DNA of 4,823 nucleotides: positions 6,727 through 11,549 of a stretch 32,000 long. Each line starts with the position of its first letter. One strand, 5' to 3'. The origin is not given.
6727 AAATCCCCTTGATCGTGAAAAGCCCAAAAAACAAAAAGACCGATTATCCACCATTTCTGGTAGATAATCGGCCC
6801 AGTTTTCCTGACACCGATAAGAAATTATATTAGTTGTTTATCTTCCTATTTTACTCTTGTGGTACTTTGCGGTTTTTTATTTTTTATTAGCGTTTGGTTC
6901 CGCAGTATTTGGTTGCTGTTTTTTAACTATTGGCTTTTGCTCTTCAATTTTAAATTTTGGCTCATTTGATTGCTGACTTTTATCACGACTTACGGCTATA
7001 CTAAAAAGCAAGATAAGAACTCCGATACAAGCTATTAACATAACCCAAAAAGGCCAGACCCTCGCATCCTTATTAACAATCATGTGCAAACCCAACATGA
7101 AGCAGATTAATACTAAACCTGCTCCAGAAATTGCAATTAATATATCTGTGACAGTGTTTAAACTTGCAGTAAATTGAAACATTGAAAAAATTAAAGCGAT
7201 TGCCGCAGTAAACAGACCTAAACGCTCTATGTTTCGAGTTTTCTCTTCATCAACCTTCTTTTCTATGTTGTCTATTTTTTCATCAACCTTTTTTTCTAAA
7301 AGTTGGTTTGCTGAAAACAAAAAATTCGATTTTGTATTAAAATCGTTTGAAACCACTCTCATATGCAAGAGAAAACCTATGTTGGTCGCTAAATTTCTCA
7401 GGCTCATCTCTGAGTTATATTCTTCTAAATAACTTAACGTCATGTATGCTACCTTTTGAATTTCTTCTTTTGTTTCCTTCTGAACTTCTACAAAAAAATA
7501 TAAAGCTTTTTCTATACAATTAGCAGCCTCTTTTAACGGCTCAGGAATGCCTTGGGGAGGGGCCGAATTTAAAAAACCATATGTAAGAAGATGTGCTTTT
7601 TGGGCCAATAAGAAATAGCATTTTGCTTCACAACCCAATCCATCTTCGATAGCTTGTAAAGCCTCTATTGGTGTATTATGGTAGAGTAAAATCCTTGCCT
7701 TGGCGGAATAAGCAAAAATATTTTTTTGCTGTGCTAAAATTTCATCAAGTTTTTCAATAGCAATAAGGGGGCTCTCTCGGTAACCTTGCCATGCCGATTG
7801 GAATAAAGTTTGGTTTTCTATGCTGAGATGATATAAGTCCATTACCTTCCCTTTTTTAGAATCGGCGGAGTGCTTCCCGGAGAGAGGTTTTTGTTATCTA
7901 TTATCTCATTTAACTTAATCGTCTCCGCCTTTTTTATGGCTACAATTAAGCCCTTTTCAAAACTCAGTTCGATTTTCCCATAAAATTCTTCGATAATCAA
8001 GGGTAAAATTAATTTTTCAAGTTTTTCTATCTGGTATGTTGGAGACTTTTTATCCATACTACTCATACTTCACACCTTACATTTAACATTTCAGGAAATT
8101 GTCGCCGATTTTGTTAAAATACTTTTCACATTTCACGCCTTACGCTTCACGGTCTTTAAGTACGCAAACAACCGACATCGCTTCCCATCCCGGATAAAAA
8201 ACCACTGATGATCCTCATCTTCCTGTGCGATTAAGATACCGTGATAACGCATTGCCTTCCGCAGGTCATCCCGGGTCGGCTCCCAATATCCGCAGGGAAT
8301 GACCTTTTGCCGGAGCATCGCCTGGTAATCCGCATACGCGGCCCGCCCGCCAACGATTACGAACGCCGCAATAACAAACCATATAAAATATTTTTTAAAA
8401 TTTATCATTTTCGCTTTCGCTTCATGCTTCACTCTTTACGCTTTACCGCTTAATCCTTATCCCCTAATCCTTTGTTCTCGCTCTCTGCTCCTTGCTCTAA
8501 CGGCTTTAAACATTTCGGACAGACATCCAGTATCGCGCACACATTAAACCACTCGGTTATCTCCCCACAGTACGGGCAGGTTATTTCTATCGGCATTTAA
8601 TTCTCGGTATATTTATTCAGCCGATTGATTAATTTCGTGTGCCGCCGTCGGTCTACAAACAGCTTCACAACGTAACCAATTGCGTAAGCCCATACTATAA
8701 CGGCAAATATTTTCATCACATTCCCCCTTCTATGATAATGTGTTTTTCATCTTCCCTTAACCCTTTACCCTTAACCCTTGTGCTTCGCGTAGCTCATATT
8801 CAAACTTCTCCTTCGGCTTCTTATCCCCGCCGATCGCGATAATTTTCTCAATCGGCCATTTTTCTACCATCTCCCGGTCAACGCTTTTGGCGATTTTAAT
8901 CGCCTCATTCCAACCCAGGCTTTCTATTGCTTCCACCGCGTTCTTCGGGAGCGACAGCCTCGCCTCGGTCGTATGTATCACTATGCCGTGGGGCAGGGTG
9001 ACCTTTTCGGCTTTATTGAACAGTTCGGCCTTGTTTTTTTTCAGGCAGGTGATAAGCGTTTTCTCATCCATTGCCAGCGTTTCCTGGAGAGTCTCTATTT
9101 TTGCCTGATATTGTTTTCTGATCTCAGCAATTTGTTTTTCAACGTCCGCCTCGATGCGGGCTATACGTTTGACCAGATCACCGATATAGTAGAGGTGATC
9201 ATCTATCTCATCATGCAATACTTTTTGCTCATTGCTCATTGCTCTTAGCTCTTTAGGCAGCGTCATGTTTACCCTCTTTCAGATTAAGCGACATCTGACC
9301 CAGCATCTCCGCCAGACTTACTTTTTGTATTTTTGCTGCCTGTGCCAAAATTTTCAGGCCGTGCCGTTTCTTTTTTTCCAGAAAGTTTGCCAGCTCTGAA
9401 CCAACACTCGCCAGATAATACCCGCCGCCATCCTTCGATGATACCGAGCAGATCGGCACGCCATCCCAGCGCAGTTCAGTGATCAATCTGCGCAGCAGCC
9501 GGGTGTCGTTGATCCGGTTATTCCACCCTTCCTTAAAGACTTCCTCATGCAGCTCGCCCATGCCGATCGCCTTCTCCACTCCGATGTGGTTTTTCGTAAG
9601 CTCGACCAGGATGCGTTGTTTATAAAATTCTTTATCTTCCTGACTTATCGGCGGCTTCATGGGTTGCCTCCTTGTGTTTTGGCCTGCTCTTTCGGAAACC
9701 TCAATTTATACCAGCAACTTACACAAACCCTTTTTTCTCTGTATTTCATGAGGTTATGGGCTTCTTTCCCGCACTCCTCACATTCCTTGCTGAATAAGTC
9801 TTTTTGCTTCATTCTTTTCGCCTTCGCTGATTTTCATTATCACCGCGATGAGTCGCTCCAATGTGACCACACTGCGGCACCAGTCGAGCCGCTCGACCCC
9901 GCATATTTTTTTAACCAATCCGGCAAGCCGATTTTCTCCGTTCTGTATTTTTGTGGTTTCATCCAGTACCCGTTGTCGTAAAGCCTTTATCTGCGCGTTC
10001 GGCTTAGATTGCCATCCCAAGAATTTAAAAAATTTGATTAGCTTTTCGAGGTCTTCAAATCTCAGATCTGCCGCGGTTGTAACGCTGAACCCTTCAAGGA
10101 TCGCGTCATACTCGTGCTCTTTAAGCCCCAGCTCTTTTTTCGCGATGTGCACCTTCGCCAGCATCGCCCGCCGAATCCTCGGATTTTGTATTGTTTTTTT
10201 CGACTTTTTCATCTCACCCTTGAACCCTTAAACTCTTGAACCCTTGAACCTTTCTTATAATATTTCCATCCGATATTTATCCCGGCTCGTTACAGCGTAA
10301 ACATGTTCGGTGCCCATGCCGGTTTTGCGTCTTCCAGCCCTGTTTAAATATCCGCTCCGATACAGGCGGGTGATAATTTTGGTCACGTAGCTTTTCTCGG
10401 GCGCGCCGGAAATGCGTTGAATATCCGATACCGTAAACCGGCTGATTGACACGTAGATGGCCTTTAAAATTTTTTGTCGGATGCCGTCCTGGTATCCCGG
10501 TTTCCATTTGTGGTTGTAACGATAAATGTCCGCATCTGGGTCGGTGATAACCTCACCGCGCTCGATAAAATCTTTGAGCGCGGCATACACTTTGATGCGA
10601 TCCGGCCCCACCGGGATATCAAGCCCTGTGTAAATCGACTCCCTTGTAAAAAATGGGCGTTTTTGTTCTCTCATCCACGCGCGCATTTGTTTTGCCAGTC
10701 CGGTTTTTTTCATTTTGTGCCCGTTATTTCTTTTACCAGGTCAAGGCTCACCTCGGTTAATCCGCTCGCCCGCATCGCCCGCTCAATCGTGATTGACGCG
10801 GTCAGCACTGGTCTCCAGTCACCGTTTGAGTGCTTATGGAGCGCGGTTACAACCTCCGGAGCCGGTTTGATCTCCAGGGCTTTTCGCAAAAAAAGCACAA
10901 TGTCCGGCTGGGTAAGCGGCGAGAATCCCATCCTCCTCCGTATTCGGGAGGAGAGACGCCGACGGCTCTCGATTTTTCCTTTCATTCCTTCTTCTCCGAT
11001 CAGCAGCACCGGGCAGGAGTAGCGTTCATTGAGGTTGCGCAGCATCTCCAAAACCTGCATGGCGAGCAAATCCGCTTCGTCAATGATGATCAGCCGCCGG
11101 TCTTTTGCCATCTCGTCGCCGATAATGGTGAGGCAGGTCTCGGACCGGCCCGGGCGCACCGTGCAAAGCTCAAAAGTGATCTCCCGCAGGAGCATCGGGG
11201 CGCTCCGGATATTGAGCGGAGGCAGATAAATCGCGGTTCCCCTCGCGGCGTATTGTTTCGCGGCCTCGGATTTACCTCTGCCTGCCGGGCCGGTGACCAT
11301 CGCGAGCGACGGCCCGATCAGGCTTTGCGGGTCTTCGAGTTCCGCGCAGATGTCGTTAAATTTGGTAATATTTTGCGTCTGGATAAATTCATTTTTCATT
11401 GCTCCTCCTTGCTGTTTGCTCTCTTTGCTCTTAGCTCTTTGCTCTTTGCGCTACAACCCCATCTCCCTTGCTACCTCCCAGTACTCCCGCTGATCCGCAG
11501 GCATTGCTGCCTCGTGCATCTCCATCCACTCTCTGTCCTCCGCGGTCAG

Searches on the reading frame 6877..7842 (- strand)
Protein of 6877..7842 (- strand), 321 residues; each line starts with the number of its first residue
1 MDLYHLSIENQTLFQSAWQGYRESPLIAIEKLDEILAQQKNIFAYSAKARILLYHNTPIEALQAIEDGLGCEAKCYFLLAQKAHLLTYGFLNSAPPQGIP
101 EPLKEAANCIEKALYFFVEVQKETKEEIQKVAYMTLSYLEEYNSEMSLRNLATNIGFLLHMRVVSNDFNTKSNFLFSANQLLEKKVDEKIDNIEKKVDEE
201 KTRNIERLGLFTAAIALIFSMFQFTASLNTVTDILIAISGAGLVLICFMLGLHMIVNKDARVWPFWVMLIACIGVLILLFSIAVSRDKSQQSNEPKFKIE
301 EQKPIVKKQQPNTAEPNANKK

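Call 61: search_protein_families(library=pfam, proteins=[window:6877-7842:-], max_evalue=0.01)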
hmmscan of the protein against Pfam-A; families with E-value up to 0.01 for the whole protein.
window:6877-7842:- (321 aa): 2 families
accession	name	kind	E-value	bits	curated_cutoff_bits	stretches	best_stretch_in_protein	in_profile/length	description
PF00324.27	AA_permease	-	0.0034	16.6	24.6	1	211-291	88-169/470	Amino acid permease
PF20990.2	DUF2207_C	-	0.0039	17.4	33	1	168-286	91-190/247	Predicted membrane protein (DUF2207) C-terminal domain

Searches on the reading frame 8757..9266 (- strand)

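Call 61: search_protein_families(library=pfam, proteins=[window:8757-9266:-], max_evalue=0.01)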
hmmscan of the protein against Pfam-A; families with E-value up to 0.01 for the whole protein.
window:8757-9266:- (169 aa): 3 families
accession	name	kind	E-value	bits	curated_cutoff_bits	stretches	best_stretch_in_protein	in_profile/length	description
PF07352.17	Phage_Mu_Gam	-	3.6e-20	72.9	28.3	1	19-158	2-148/149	Bacteriophage Mu Gam like protein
PF04108.17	ATG17_like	-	0.0018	18.3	43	1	6-73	25-92/355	Autophagy protein ATG17-like domain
PF11629.13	Mst1_SARAH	-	0.0019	18.6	23.1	1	30-56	11-37/48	C terminal SARAH domain of Mst1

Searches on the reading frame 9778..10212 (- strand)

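Call 61: search_protein_families(library=pfam, proteins=[window:9778-10212:-], max_evalue=0.01)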
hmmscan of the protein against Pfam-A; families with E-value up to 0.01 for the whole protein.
window:9778-10212:- (144 aa): 1 family
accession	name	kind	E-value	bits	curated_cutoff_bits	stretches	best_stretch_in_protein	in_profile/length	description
PF06252.17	GemA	-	5.7e-09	37.3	27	1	30-114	1-103/119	Bacteriophage Mu, GemA protein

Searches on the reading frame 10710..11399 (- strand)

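Call 61: search_protein_families(library=pfam, proteins=[window:10710-11399:-], max_evalue=0.01)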
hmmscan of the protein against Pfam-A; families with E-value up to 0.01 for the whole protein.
window:10710-11399:- (229 aa): 5 families
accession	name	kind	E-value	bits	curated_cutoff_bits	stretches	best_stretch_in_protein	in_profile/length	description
PF13401.12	AAA_22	-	1.3e-12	48.6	27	1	31-139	6-126/130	AAA domain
PF25199.1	nSTAND_NTPase5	-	3.6e-07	30.5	34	1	12-53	23-64/145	Novel STAND NTPase 5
PF13604.12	AAA_30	-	2.7e-05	24.4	27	1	32-143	20-131/191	AAA domain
PF05621.17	TniB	-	9.2e-05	22.4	22.4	0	101-154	120-180/189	Bacterial TniB protein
PF13191.12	AAA_16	-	0.0053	17.7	32.6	0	30-85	24-85/167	AAA ATPase domain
